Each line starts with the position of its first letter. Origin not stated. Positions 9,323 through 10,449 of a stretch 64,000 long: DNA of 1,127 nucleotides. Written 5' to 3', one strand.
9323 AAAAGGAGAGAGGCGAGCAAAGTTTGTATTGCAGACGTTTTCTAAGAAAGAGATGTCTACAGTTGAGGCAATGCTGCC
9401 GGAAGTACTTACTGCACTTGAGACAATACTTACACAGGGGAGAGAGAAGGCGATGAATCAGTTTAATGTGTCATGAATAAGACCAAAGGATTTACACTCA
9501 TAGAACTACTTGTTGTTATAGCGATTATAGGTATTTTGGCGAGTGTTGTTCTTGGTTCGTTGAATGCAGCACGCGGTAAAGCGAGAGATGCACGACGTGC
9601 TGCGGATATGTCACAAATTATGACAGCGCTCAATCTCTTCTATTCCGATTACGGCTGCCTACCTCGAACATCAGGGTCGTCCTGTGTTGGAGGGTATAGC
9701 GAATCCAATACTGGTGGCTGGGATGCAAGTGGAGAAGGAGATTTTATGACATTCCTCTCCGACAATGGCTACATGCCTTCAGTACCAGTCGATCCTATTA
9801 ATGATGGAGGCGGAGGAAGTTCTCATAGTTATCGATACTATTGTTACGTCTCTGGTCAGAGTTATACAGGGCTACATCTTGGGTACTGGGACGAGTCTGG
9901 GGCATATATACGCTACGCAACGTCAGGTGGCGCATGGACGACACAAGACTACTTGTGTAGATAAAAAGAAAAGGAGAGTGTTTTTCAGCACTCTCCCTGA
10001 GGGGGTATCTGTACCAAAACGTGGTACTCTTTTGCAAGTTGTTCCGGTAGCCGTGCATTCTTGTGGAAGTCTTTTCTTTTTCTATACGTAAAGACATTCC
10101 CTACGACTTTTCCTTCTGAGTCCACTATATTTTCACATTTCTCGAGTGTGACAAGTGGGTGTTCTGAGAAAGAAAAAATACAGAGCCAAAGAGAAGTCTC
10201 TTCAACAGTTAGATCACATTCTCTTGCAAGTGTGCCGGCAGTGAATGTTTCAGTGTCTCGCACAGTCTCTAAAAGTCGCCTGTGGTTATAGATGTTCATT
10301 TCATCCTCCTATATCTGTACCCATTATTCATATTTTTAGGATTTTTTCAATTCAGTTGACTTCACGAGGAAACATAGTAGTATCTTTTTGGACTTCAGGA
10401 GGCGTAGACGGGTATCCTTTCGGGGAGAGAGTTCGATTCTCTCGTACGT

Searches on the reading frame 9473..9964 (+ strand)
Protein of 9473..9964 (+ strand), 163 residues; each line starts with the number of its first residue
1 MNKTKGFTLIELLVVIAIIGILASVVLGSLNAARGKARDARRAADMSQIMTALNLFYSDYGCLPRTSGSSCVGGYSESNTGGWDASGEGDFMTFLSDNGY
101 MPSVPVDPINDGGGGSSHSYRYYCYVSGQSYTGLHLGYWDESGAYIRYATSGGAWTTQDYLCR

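Call 20: search_protein_families(library=pfam, proteins=[window:9473-9964:+], max_evalue=1)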
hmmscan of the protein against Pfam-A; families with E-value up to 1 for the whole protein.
window:9473-9964:+ (163 aa): 1 family
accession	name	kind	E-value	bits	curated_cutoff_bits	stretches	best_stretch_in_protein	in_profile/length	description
PF07963.17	N_methyl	-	7.8e-10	38.3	21.2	1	1-27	1-27/27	Prokaryotic N-terminal methylation motif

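Call 62: find_homologous_proteins(query=window:9473-9964:+, max_evalue=1e-20)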
Query window:9473-9964:+ (163 aa): 357 proteins with E <= 1e-20 among 8000 candidates; the best 120 are listed.
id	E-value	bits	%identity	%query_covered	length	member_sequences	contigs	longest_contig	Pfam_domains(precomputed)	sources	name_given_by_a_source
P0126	5.1e-105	366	100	100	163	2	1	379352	PF07963.18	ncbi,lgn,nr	ncbi:type II secretion system GspH family protein [Candidatus Kaiserbacteria bacterium]|nr:type II s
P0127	2.7e-55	205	63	100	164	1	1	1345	PF07963.18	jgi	jgi:prepilin-type N-terminal cleavage/methylation domain-containing protein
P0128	8.0e-54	200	59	98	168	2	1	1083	PF07963.18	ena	-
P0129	1.6e-53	199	57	99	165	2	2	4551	PF07963.18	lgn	-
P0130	1.6e-53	199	66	91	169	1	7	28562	PF07963.18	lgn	-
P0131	2.3e-53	198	58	99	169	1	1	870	PF07963.18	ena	-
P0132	2.2e-52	195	58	99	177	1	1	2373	PF07963.18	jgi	jgi:prepilin-type N-terminal cleavage/methylation domain-containing protein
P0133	4.1e-52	194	58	100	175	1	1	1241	PF07963.18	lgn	-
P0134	5.2e-52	194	58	97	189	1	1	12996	-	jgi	-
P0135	6.7e-52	193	58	99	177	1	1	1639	PF07963.18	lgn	-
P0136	1.2e-51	193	59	97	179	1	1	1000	PF07963.18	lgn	-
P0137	2.3e-51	192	54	99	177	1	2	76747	PF07963.18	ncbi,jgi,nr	ncbi:MAG: Type secretion system protein, partial [Candidatus Paceibacter sp.]|jgi:prepilin-type N-te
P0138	3.1e-51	191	58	99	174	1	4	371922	PF07963.18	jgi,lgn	jgi:prepilin-type N-terminal cleavage/methylation domain-containing protein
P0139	4.8e-51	191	56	97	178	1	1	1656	-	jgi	jgi:prepilin-type N-terminal cleavage/methylation domain-containing protein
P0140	6.2e-51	190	59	98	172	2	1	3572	PF07963.18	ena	-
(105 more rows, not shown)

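Call 63: find_encoding_contigs(protein=P0130, flank=4000, max_places=3)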
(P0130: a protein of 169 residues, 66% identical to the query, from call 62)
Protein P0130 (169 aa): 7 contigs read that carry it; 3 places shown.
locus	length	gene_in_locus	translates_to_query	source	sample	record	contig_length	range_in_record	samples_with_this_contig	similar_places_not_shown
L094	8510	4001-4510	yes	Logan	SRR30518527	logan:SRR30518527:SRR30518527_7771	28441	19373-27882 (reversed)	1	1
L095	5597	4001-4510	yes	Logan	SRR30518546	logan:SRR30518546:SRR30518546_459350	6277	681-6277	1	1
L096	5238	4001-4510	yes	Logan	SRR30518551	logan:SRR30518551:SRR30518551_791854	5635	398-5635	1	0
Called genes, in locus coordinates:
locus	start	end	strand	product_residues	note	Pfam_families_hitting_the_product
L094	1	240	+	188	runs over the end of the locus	PF02643:DUF192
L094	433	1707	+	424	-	PF03477:ATP-cone, PF00268:Ribonuc_red_sm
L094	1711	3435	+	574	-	PF00317:Ribonuc_red_lgN (weak), PF02867:Ribonuc_red_lgC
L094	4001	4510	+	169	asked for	PF07963:N_methyl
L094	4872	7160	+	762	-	PF07517:SecA_DEAD, PF01043:SecA_PP_bind, PF21090:P-loop_SecA, PF07516:SecA_SW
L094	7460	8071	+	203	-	-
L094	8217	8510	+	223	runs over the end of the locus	-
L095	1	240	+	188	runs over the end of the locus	PF02643:DUF192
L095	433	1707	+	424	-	PF03477:ATP-cone, PF00268:Ribonuc_red_sm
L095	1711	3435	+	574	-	PF00317:Ribonuc_red_lgN (weak), PF02867:Ribonuc_red_lgC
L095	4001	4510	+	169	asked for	PF07963:N_methyl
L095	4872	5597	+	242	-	?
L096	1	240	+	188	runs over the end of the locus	PF02643:DUF192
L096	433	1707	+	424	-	PF03477:ATP-cone, PF00268:Ribonuc_red_sm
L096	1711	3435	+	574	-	PF00317:Ribonuc_red_lgN (weak), PF02867:Ribonuc_red_lgC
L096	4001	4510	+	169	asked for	PF07963:N_methyl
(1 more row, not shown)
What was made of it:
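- Tried and rejected: Pilin homologs drop to 66% identity or less and sit in unrelated contexts (calls 62, 63).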

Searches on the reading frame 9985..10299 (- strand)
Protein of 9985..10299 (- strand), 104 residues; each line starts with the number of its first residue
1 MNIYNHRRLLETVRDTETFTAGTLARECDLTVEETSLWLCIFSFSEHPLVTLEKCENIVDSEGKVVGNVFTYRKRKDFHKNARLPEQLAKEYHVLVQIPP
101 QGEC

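Call 19: find_homologous_proteins(query=window:9985-10299:-, max_evalue=0.001)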
Query window:9985-10299:- (104 aa): 1 proteins with E <= 0.001 among 3 candidates.
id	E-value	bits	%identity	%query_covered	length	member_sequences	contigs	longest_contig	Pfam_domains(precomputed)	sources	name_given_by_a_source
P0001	6.1e-65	233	100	100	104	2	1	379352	-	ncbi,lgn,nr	ncbi:hypothetical protein KTR10_02015 [Candidatus Kaiserbacteria bacterium]|nr:hypothetical protein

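Call 20: search_protein_families(library=pfam, proteins=[window:9985-10299:-], max_evalue=1)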
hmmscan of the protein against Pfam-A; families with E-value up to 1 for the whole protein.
window:9985-10299:- (104 aa): 0 families

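Call 39: search_protein_representatives(protein=window:9985-10299:-)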
Query: 104 residues. Proteins with E-value up to 0.001 (for the whole library): 5; up to 1e-10: 1; up to 1e-30: 1. The best 5 are listed.
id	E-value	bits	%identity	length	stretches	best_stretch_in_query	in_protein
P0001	1.9e-65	233.3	100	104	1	1-104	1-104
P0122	9.3e-10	54.5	38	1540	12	23-46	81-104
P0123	1.1e-07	47.9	34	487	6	23-49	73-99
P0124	2.4e-04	37.1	36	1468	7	24-52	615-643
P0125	5.0e-04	36.1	32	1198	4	20-55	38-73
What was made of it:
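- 9985..10299 (-): 104-aa orphan gene transcribed divergently from the sRNA. It may be a winged-helix protein and is a candidate partner or regulator. No family match and no homolog beyond its own cluster (calls 19, 20, 39).
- Tried and rejected: The 104-aa protein has no homologs (calls 19, 39).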

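Call 61: predict_structure(protein=window:9985-10299:-)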
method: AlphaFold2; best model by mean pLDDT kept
length: 104 residues; sequences in the alignment: 1
mean_pLDDT: 46.1   pTM: 0.38
mean pLDDT of the five models: 46.1, 44.6, 42.2, 39.7, 37.8
residues with pLDDT >= 90: 0; 70-90: 3; 50-70: 29; < 50: 72
segments of 3 or more residues with pLDDT < 50: 1-47, 78-91, 95-104
pLDDT, mean of each block of 10 residues (from residue 1): 33 37 44 44 44 60 64 56 42 43 30
secondary structure, 60 per line:
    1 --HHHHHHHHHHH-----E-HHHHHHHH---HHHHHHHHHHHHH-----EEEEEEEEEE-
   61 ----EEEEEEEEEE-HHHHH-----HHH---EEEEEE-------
elements in order: H3-13 H21-28 H32-44 E50-59 E65-74 H76-80 E92-97
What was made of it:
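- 9985..10299 (-): The structure model has low confidence, with an H-H-H-beta-beta order of elements (call 61).
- The neighbour has a helix-helix-helix-hairpin order of elements (call 61, low confidence).
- Tried and rejected: AlphaFold of the 104-aa protein without an alignment. pLDDT was 46, so it was not used for fold search (call 61).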
